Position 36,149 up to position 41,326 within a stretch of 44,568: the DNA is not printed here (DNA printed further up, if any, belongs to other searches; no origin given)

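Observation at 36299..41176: Architecture of the 1625-aa protein: about 1250 aa of unknown N-terminal and coiled-coil sequence ahead of a C-terminal MoxR-type ATPase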

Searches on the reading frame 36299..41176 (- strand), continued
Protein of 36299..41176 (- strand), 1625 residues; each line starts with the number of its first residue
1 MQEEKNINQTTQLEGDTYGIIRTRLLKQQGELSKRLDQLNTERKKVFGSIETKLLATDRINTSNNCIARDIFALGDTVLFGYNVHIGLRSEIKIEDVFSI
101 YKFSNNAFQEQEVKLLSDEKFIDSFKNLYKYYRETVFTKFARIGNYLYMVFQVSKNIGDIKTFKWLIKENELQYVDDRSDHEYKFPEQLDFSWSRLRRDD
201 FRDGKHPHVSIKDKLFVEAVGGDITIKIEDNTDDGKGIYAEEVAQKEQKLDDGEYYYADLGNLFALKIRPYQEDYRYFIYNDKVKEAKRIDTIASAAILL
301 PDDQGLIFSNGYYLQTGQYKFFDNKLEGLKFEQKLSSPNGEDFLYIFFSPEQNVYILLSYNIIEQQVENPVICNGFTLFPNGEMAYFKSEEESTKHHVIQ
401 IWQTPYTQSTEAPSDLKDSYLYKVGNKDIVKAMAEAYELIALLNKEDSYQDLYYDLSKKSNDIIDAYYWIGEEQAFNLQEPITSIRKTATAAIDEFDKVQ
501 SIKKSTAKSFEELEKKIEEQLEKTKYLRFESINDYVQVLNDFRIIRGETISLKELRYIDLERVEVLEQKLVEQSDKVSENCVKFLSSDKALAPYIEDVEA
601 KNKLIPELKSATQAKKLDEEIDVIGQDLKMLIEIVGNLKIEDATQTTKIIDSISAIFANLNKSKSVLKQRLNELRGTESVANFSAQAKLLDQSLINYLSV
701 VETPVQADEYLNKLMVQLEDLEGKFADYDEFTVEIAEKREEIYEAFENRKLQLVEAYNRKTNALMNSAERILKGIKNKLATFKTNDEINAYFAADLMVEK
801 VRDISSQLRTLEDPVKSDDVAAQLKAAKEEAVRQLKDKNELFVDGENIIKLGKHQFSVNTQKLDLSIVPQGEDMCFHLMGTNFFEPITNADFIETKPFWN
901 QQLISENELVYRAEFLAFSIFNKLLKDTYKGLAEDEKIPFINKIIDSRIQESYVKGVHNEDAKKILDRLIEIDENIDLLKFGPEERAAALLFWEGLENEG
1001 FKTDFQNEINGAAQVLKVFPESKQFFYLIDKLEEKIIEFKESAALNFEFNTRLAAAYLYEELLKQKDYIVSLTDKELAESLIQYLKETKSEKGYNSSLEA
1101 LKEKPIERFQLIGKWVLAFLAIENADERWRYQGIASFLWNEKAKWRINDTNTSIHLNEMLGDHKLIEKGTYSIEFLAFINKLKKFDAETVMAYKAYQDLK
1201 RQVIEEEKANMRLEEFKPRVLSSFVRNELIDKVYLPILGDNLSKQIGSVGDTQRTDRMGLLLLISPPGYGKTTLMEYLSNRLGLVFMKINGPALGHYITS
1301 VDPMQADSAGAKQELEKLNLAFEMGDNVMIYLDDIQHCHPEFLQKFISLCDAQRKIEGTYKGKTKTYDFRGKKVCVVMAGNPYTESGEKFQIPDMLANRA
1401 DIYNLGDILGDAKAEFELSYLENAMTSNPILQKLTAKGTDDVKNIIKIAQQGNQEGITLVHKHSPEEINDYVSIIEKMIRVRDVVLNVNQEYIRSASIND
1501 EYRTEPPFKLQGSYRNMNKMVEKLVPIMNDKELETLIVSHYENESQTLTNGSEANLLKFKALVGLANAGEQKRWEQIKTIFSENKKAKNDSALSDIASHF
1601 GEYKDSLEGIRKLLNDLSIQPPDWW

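Call 10: find_homologous_proteins(query=window:36299-41176:-)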
Query window:36299-41176:- (1625 aa): 3738 proteins with E <= 0.001 among 8000 candidates; the best 120 are listed.
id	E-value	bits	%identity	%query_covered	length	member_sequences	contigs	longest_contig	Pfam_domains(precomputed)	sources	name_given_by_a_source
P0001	0.0e+0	3605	100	100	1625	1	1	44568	PF12458.14,PF00004.36,PF07728.21,PF25472.2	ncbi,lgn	-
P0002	0.0e+0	2011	55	99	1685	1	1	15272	PF12458.14,PF00004.36,PF07728.21,PF25472.2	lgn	-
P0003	0.0e+0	2007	55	99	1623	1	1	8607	PF12458.14,PF00004.36,PF07728.21,PF25472.2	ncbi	-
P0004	0.0e+0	2002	55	99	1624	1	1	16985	PF12458.14,PF00004.36,PF07728.21,PF25472.2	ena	-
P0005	0.0e+0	1996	55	99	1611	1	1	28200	PF12458.14,PF00004.36,PF05496.19,PF07728.21,PF25472.2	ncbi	-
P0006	0.0e+0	1992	56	99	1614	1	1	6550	PF12458.14,PF00004.36,PF25472.2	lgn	-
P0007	0.0e+0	1989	55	99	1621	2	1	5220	PF12458.14,PF00004.36,PF07728.21,PF25472.2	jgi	jgi:MoxR-like ATPase/flagellin-specific chaperone FliS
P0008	0.0e+0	1982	55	99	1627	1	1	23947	PF12458.14,PF00004.36,PF25472.2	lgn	-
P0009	0.0e+0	1981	54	99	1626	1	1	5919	PF12458.14,PF00004.36,PF07728.21,PF25472.2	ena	-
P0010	0.0e+0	1979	56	99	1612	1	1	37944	PF12458.14,PF00004.36,PF25472.2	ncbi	-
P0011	0.0e+0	1979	56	99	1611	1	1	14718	PF12458.14,PF00004.36,PF25472.2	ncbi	ncbi:MAG: DNA repair ATPase [Saprospiraceae bacterium]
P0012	0.0e+0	1977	54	99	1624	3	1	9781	PF12458.14,PF00004.36,PF13401.13,PF07728.21,PF25472.2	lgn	-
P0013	0.0e+0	1977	55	99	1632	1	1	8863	PF12458.14,PF00004.36,PF25472.2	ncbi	-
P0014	0.0e+0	1975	55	99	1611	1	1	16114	PF12458.14,PF00004.36,PF07728.21,PF25472.2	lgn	-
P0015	0.0e+0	1974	54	99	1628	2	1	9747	PF12458.14,PF00004.36,PF13401.13,PF07728.21,PF25472.2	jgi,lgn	-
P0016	0.0e+0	1973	54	99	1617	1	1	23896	PF12458.14,PF00004.36,PF07728.21,PF25472.2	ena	-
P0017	0.0e+0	1973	55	98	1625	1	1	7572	PF12458.14,PF00004.36,PF25472.2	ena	-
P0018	0.0e+0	1972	55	99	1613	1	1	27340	PF12458.14,PF00004.36,PF25472.2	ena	-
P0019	0.0e+0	1972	55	99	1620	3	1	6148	PF12458.14,PF00004.36,PF07728.21,PF25472.2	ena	-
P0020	0.0e+0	1969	55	99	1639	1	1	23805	PF12458.14,PF00004.36,PF25472.2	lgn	-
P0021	0.0e+0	1968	53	99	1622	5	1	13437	PF12458.14,PF00004.36,PF07728.21,PF25472.2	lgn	-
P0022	0.0e+0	1968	54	99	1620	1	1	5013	PF12458.14,PF00004.36,PF25472.2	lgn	-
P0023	0.0e+0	1965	54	99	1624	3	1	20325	PF12458.14,PF00004.36,PF13401.13,PF07728.21,PF25472.2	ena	-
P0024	0.0e+0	1965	55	99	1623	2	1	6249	PF12458.14,PF00004.36,PF25472.2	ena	-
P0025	0.0e+0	1963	54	99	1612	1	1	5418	PF12458.14,PF00004.36,PF25472.2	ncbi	-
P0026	0.0e+0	1963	54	99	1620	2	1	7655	PF12458.14,PF00004.36,PF13401.13,PF07728.21,PF25472.2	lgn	-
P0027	0.0e+0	1962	54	99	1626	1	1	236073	PF12458.14,PF00004.36,PF07728.21,PF25472.2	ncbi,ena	-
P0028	0.0e+0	1962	54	99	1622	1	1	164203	PF12458.14,PF00004.36,PF07728.21,PF25472.2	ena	-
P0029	0.0e+0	1961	55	99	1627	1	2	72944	PF12458.14,PF00004.36,PF13401.13,PF07728.21,PF25472.2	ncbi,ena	-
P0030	0.0e+0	1961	55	99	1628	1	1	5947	PF12458.14,PF00004.36,PF25472.2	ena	-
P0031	0.0e+0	1960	54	99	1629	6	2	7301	PF12458.14,PF00004.36,PF13401.13,PF07728.21,PF25472.2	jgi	-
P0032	0.0e+0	1959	54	99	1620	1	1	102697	PF12458.14,PF00004.36,PF25472.2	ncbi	-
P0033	0.0e+0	1959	54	99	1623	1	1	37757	PF12458.14,PF00004.36,PF13401.13,PF25472.2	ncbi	-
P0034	0.0e+0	1958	54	99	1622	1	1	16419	PF12458.14,PF00004.36,PF07728.21,PF25472.2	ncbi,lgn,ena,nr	ncbi:MAG TPA: AAA family ATPase [Bacteroidetes bacterium]|nr:AAA family ATPase [Bacteroidota bacteri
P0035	0.0e+0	1958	54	99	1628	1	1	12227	PF12458.14,PF00004.36,PF13401.13,PF07728.21,PF25472.2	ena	-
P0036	0.0e+0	1957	54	99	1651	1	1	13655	PF12458.14,PF00004.36,PF25472.2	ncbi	-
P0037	0.0e+0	1957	54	99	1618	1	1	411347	PF12458.14,PF00004.36,PF25472.2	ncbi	-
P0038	0.0e+0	1955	55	61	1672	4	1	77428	PF12458.14,PF00004.36,PF25472.2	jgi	-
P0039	0.0e+0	1954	55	99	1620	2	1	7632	PF12458.14,PF00004.36,PF07728.21,PF25472.2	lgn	-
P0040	0.0e+0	1953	53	99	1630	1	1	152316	PF12458.14,PF00004.36,PF07728.21,PF25472.2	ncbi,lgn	ncbi:MAG: DNA repair ATPase [Bacteroidota bacterium]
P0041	0.0e+0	1945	53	99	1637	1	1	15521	PF12458.14,PF00004.36,PF07728.21,PF25472.2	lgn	-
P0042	0.0e+0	1944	54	99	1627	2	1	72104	PF12458.14,PF00004.36,PF07728.21,PF25472.2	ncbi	-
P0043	0.0e+0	1943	54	99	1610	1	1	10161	PF12458.14,PF00004.36,PF25472.2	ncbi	-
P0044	0.0e+0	1943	54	99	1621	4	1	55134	PF12458.14,PF00004.36,PF07728.21,PF25472.2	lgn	-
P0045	0.0e+0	1943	54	99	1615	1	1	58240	PF12458.14,PF00004.36,PF25472.2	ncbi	-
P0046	0.0e+0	1941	54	99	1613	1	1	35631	PF12458.14,PF00004.36,PF13401.13,PF07728.21,PF25472.2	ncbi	-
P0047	0.0e+0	1938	53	99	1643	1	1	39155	PF12458.14,PF00004.36,PF05496.19,PF25472.2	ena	-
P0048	0.0e+0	1935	53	99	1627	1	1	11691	PF12458.14,PF25472.2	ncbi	-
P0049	0.0e+0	1935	53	99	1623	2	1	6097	PF12458.14,PF00004.36,PF25472.2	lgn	-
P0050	0.0e+0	1929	53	99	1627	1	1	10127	PF12458.14,PF00004.36,PF13401.13,PF07728.21,PF25472.2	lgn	-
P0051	0.0e+0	1926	54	99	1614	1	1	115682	PF12458.14,PF00004.36,PF13401.13,PF07728.21,PF25472.2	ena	-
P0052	0.0e+0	1926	52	99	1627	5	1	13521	PF12458.14,PF00004.36,PF13401.13,PF07728.21,PF25472.2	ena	-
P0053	0.0e+0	1925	54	99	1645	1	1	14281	PF12458.14,PF00004.36,PF05496.19,PF07728.21,PF25472.2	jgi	jgi:hypothetical protein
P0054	0.0e+0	1919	53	99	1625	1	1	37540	PF12458.14,PF00004.36,PF07728.21,PF25472.2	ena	-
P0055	0.0e+0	1918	53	99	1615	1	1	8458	PF12458.14,PF00004.36,PF07728.21,PF25472.2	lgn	-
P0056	0.0e+0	1917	53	99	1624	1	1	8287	PF12458.14,PF00004.36,PF25472.2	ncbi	-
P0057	0.0e+0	1917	54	99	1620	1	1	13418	PF12458.14,PF00004.36,PF07728.21,PF25472.2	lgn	-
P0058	0.0e+0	1915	54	99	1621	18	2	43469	PF12458.14,PF00004.36,PF07728.21,PF25472.2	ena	-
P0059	0.0e+0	1915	53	99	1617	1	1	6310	PF12458.14,PF00004.36,PF25472.2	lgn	-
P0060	0.0e+0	1913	55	97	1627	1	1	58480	PF12458.14,PF00004.36,PF07728.21,PF25472.2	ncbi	-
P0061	0.0e+0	1912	53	99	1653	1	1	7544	PF12458.14,PF00004.36,PF07728.21,PF25472.2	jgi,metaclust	metaclust:\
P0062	0.0e+0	1912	52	99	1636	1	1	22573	PF12458.14,PF00004.36,PF05496.19,PF07728.21,PF25472.2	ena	-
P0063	0.0e+0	1910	53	99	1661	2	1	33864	PF12458.14,PF00004.36,PF13401.13,PF07728.21,PF25472.2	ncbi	ncbi:MAG: DNA repair ATPase [Bacteroidota bacterium]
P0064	0.0e+0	1910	52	99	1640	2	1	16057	PF12458.14,PF00004.36,PF13401.13,PF05496.19,PF25472.2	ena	-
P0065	0.0e+0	1908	53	99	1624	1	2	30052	PF12458.14,PF25472.2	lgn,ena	-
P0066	0.0e+0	1908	53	99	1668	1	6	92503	PF12458.14,PF00004.36,PF25472.2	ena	-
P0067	0.0e+0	1908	53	99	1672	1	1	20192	PF12458.14,PF00004.36,PF25472.2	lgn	-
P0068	0.0e+0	1903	53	99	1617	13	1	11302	PF12458.14,PF00004.36,PF13401.13,PF07728.21,PF25472.2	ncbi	ncbi:MAG: DNA repair ATPase [Bacteroidota bacterium]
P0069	0.0e+0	1903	52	99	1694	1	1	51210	PF12458.14,PF00004.36,PF05496.19,PF07728.21,PF25472.2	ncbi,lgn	-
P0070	0.0e+0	1902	54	99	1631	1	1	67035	PF12458.14,PF00004.36,PF25472.2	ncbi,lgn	ncbi:MAG: DNA repair ATPase [Cytophagaceae bacterium]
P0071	0.0e+0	1902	52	99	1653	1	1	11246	PF12458.14,PF00004.36,PF07728.21,PF25472.2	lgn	-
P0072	0.0e+0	1901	52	99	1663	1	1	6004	PF12458.14,PF00004.36,PF13401.13,PF25472.2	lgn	-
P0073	0.0e+0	1898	52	99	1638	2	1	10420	PF12458.14,PF00004.36,PF07728.21,PF25472.2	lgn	-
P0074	0.0e+0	1897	53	99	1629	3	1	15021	PF12458.14,PF00004.36,PF25472.2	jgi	-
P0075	0.0e+0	1897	54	99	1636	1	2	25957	PF12458.14,PF00004.36,PF25472.2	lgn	-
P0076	0.0e+0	1897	53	100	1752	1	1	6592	PF12458.14,PF00004.36,PF05496.19,PF07728.21,PF25472.2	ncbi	ncbi:MAG TPA: DNA repair ATPase, partial [Cytophagaceae bacterium]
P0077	0.0e+0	1896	52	99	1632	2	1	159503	PF12458.14,PF00004.36,PF13401.13,PF25472.2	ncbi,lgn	-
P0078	0.0e+0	1896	52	99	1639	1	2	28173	PF12458.14,PF00004.36,PF07728.21,PF25472.2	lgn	-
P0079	0.0e+0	1895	53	99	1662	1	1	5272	PF12458.14,PF00004.36,PF13401.13,PF07728.21,PF25472.2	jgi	jgi:MoxR-like ATPase/flagellin-specific chaperone FliS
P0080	0.0e+0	1894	53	99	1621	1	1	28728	PF12458.14,PF00004.36,PF07728.21,PF25472.2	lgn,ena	-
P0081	0.0e+0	1893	52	99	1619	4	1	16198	PF12458.14,PF00004.36,PF07728.21,PF25472.2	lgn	-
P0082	0.0e+0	1892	52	99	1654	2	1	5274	PF12458.14,PF00004.36,PF25472.2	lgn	-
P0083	0.0e+0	1892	53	99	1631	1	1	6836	PF12458.14,PF00004.36,PF25472.2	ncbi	ncbi:MAG: DNA repair ATPase [Bacteroidota bacterium]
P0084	0.0e+0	1890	52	99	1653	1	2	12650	PF12458.14,PF00004.36,PF05496.19,PF07728.21,PF25472.2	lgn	-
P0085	0.0e+0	1890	53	99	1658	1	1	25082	PF12458.14,PF00004.36,PF25472.2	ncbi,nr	ncbi:MAG: DNA repair ATPase [Saprospiraceae bacterium]|nr:DNA repair ATPase [Saprospiraceae bacteriu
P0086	0.0e+0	1890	53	99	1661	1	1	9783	PF12458.14,PF00004.36,PF13401.13,PF07728.21,PF25472.2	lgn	-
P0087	0.0e+0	1889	52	99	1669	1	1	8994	PF12458.14,PF00004.36,PF13401.13,PF25472.2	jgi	jgi:hypothetical protein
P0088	0.0e+0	1889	52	99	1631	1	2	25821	PF12458.14,PF00004.36,PF13401.13,PF07728.21,PF25472.2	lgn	-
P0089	0.0e+0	1889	52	99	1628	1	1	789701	PF12458.14,PF00004.36,PF25472.2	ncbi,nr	ncbi:MAG: DNA repair ATPase [Bacteroidia bacterium]|nr:DNA repair ATPase [Bacteroidia bacterium]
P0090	0.0e+0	1889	52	99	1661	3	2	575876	PF12458.14,PF00004.36,PF25472.2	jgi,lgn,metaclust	metaclust:\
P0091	0.0e+0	1888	52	99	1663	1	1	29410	PF12458.14,PF00004.36,PF07728.21,PF25472.2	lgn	-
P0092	0.0e+0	1887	53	99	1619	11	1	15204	PF12458.14,PF00004.36,PF07728.21,PF25472.2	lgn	-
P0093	0.0e+0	1887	51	99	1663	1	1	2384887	PF12458.14,PF00004.36,PF07728.21,PF25472.2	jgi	jgi:hypothetical protein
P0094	0.0e+0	1886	52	99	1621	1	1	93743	PF12458.14,PF00004.36,PF13401.13,PF25472.2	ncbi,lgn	ncbi:MAG: DNA repair ATPase [Bacteroidota bacterium]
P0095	0.0e+0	1885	52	97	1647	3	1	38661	PF12458.14,PF00004.36,PF25472.2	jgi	jgi:hypothetical protein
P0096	0.0e+0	1885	52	99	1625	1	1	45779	PF12458.14,PF00004.36,PF07728.21,PF25472.2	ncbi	-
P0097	0.0e+0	1884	52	99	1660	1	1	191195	PF12458.14,PF00004.36,PF25472.2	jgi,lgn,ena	-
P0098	0.0e+0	1884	53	99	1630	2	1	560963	PF12458.14,PF00004.36,PF07728.21,PF25472.2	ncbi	-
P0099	0.0e+0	1884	52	99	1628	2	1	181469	PF12458.14,PF00004.36,PF25472.2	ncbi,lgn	-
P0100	0.0e+0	1883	52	99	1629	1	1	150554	PF12458.14,PF00004.36,PF25472.2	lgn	-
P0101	0.0e+0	1882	52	99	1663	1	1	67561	PF12458.14,PF00004.36,PF25472.2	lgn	-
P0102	0.0e+0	1881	52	99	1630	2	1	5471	PF12458.14,PF00004.36,PF13401.13,PF25472.2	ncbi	-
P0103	0.0e+0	1880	52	99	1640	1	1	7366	PF12458.14,PF00004.36,PF25472.2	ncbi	ncbi:MAG: DNA repair ATPase [Flammeovirgaceae bacterium]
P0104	0.0e+0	1880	51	99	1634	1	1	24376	PF12458.14,PF00004.36,PF13401.13,PF07728.21,PF25472.2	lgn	-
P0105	0.0e+0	1880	52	99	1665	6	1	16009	PF12458.14,PF00004.36,PF07728.21,PF25472.2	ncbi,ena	-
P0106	0.0e+0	1880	53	97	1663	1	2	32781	PF12458.14,PF00004.36,PF25472.2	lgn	-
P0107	0.0e+0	1879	53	99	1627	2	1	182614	PF12458.14,PF00004.36,PF25472.2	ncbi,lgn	-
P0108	0.0e+0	1879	52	99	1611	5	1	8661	PF12458.14,PF00004.36,PF07728.21,PF25472.2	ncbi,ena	-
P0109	0.0e+0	1878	53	99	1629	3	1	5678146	PF12458.14,PF00004.36,PF07728.21,PF25472.2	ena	-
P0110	0.0e+0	1878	54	98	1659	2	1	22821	PF12458.14,PF00004.36,PF07728.21,PF25472.2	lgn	-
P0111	0.0e+0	1878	53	97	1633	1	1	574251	PF12458.14,PF00004.36,PF07728.21,PF25472.2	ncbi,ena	-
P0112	0.0e+0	1877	53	99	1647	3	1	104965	PF12458.14,PF00004.36,PF05496.19,PF25472.2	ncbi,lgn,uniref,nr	ncbi:DNA repair ATPase [Flexithrix dorotheae]|uniref:DNA repair ATPase n=1 Tax=Flexithrix dorotheae 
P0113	0.0e+0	1877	52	100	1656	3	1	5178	PF12458.14,PF00004.36,PF25472.2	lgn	-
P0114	0.0e+0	1876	51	99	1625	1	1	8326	PF12458.14,PF00004.36,PF25472.2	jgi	jgi:hypothetical protein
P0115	0.0e+0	1876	53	99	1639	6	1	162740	PF12458.14,PF00004.36,PF07728.21,PF25472.2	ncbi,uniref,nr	ncbi:DNA repair ATPase [Aquimarina litoralis]|uniref:DNA repair ATPase n=1 Tax=Aquimarina litoralis 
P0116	0.0e+0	1876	53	99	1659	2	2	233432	PF12458.14,PF00004.36,PF25472.2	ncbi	ncbi:MAG: DNA repair ATPase [Roseivirga sp.]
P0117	0.0e+0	1876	53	99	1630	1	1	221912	PF12458.14,PF00004.36,PF07728.21,PF25472.2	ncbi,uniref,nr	ncbi:DNA repair ATPase [Aquimarina pacifica]|uniref:DNA repair ATPase n=1 Tax=Aquimarina pacifica Ta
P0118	0.0e+0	1875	52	99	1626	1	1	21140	PF12458.14,PF00004.36,PF25472.2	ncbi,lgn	-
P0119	0.0e+0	1873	52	99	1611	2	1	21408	PF12458.14,PF00004.36,PF13401.13,PF07728.21,PF25472.2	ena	-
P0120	0.0e+0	1873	51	99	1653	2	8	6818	PF12458.14,PF00004.36,PF25472.2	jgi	jgi:MoxR-like ATPase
